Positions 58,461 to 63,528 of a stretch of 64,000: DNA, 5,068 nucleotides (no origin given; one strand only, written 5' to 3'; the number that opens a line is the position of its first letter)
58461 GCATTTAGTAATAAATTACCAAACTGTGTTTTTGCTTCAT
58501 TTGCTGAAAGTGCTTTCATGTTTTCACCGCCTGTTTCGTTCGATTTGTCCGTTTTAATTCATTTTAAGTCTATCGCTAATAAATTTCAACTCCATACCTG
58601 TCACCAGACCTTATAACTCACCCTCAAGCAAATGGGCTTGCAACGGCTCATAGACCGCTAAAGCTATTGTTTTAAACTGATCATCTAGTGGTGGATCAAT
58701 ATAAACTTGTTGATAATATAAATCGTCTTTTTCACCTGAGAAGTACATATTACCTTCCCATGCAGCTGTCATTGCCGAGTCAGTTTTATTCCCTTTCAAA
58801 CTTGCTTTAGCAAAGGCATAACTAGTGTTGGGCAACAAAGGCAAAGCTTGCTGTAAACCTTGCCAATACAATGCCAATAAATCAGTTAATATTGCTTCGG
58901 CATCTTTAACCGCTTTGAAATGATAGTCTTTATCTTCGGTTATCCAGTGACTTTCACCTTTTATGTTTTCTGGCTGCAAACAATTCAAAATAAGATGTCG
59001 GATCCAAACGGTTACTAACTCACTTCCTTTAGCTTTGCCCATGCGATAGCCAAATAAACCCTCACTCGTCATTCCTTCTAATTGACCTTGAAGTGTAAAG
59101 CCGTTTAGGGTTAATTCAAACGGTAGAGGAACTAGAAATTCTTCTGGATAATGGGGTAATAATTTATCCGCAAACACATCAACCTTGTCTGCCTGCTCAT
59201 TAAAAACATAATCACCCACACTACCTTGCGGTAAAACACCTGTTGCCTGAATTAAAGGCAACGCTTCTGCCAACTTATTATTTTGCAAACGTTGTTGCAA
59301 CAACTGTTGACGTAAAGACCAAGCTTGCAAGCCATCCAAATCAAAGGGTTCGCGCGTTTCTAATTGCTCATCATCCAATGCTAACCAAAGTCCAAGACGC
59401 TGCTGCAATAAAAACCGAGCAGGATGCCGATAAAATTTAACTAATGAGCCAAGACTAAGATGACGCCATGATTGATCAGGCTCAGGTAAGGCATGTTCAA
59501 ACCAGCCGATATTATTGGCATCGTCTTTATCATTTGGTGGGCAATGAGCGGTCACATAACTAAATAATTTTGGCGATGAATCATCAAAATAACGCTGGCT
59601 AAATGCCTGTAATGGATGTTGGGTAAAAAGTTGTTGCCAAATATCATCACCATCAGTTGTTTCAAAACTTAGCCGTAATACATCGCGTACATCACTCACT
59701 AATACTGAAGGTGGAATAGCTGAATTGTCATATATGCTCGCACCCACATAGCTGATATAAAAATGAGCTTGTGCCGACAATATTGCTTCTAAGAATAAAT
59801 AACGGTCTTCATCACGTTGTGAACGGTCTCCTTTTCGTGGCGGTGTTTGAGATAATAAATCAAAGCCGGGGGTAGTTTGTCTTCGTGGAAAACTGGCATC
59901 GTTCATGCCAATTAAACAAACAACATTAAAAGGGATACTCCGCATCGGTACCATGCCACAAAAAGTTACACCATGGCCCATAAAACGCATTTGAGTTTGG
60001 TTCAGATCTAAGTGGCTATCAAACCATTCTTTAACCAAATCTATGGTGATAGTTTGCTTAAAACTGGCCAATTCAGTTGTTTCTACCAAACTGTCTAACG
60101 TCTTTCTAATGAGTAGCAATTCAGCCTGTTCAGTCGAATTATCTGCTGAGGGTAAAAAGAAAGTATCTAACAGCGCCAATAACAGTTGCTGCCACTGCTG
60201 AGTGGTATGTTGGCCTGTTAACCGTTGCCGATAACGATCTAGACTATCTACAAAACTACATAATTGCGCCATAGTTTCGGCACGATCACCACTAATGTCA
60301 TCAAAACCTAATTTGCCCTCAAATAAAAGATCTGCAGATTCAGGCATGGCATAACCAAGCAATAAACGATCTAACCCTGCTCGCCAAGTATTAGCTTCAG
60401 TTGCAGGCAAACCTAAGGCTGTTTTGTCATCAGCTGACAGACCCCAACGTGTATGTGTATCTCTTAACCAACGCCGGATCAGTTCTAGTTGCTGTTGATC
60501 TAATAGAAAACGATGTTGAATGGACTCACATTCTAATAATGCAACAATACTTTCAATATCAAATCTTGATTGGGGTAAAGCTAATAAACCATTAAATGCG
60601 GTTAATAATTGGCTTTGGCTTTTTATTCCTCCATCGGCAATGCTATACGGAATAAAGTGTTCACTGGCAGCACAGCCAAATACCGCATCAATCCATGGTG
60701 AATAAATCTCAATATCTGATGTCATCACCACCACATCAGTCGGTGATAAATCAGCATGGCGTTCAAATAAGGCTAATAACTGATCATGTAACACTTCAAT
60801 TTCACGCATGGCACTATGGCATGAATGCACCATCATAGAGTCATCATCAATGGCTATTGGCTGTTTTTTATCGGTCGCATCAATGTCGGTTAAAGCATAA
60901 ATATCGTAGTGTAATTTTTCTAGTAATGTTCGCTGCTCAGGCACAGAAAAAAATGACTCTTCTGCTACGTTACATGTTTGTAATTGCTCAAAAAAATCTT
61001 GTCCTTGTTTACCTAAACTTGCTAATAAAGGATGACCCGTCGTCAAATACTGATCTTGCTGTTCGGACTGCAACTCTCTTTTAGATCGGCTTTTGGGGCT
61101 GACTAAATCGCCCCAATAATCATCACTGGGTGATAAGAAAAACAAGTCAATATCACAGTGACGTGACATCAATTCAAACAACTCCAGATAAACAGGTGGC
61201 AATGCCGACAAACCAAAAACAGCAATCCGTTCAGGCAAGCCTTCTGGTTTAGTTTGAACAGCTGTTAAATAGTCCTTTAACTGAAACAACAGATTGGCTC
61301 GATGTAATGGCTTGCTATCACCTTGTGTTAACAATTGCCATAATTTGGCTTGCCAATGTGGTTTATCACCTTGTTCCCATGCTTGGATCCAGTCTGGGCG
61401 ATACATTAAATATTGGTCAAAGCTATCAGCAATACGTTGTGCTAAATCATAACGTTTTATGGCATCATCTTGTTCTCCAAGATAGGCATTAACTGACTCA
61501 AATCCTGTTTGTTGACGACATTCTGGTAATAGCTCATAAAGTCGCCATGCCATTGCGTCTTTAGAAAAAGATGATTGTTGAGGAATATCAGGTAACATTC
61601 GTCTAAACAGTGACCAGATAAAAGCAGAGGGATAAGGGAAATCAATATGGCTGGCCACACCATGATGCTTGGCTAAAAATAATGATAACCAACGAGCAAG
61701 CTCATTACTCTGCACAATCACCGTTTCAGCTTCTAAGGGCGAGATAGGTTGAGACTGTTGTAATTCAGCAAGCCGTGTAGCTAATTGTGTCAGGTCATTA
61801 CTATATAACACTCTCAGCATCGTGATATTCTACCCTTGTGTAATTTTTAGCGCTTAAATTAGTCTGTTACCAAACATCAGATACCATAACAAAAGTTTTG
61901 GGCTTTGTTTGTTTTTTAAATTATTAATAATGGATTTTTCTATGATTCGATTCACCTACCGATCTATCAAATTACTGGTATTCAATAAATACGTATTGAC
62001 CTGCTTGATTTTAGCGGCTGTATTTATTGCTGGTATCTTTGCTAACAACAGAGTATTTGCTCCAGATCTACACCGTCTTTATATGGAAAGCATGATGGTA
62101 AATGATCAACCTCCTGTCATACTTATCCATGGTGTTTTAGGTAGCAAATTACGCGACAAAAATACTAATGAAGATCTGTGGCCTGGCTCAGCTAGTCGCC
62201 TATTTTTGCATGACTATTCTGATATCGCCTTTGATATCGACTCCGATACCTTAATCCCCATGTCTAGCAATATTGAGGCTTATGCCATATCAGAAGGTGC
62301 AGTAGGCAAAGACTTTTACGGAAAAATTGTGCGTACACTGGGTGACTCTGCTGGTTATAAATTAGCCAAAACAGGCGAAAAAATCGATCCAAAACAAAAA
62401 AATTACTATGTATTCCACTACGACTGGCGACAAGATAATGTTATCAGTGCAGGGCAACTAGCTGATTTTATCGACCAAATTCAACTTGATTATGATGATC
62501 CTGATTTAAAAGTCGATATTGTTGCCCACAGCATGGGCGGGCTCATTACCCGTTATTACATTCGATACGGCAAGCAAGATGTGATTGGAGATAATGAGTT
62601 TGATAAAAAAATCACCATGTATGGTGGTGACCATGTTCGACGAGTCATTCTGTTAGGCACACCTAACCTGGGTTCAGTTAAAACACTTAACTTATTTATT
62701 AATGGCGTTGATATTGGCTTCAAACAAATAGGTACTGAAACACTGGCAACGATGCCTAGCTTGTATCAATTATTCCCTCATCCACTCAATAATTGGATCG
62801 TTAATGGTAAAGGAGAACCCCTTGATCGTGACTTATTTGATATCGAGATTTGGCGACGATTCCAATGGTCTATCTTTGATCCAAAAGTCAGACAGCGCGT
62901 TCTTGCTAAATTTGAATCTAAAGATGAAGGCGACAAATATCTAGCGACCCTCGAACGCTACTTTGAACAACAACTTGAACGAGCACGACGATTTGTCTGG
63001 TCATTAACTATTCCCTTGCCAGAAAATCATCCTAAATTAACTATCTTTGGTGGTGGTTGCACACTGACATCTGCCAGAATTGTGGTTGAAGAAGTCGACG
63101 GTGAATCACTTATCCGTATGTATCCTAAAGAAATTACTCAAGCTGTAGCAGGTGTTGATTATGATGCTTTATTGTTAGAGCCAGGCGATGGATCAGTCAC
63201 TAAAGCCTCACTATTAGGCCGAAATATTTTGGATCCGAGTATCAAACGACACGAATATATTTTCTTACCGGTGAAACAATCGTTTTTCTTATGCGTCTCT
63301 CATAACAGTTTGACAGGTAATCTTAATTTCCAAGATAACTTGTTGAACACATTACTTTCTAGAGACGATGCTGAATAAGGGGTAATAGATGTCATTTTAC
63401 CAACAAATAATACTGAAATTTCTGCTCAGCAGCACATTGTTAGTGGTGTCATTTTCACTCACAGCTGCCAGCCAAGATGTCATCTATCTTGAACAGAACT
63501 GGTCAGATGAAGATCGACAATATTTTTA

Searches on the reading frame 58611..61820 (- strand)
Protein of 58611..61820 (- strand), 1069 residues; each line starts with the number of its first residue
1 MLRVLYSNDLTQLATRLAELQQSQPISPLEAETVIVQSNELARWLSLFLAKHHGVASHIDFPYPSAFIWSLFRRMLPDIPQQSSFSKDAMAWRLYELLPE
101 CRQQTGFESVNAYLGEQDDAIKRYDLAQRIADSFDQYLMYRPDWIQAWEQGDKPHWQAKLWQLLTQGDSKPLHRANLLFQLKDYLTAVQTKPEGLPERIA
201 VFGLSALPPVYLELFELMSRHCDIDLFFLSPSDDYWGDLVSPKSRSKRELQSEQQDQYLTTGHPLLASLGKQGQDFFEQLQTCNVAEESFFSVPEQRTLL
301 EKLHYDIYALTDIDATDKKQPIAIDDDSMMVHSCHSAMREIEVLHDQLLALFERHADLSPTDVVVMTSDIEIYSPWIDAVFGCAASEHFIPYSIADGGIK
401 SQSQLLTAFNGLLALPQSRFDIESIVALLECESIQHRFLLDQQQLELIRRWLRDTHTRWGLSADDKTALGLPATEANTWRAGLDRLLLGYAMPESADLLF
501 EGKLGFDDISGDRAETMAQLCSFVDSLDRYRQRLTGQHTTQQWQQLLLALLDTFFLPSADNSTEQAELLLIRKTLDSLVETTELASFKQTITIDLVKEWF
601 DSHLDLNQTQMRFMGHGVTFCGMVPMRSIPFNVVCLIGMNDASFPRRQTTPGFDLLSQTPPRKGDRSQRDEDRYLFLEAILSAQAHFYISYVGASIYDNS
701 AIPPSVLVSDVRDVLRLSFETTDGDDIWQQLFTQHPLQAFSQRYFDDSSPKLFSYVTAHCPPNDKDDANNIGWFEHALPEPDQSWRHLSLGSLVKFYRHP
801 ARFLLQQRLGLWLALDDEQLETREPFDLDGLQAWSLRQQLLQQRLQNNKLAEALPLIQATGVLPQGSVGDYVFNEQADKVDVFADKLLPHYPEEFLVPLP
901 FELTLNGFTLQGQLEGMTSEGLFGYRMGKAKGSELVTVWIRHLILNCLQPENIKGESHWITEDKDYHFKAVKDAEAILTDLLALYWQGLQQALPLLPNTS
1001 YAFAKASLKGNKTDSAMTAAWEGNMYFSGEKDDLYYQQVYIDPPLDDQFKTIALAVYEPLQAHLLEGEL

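Call 31: search_protein_families(library=pfam, proteins=[window:58611-61820:-], max_evalue=0.001)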
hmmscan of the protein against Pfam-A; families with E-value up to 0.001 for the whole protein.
window:58611-61820:- (1069 aa): 2 families
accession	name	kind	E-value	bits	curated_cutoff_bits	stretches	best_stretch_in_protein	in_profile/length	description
PF04257.20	Exonuc_V_gamma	-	1.3e-95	320.7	25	1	2-308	1-312/314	Exodeoxyribonuclease V, gamma subunit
PF17946.7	RecC_C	-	6.3e-56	189.9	22.6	1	785-1006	1-200/202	RecC C-terminal domain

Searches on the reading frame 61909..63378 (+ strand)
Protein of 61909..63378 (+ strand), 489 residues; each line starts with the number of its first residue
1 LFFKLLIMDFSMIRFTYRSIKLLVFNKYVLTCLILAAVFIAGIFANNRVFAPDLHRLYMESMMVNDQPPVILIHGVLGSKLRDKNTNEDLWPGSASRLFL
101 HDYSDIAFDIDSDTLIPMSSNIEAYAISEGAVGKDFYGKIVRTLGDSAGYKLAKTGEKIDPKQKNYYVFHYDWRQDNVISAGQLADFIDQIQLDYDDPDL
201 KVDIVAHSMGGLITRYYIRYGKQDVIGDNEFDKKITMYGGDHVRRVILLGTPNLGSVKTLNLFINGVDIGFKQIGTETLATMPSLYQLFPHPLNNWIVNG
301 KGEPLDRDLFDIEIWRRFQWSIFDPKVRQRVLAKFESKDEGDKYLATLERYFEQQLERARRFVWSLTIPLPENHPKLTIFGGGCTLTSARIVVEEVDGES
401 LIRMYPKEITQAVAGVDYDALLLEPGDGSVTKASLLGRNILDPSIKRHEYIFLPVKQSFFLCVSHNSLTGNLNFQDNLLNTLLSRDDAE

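Call 31: search_protein_families(library=pfam, proteins=[window:61909-63378:+], max_evalue=0.001)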
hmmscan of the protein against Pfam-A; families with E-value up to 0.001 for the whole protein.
window:61909-63378:+ (489 aa): 5 families
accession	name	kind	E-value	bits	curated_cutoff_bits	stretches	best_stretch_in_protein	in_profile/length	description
PF02450.21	LCAT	-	6.8e-12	45.8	21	1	166-290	87-203/392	Lecithin:cholesterol acyltransferase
PF24096.1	DUF7379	-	1.2e-05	25.8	33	1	168-256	38-115/191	Domain of unknown function (DUF7379)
PF07819.20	PGAP1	-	5.9e-05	23.4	24.3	1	184-264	72-140/233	PGAP1-like alpha/beta domain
PF01674.24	Lipase_2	-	9.2e-05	22.5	20.3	1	201-222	76-97/219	Lipase (class 2)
PF05057.20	DUF676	-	0.0001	22.3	20.3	1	184-265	62-137/217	Putative serine esterase (DUF676)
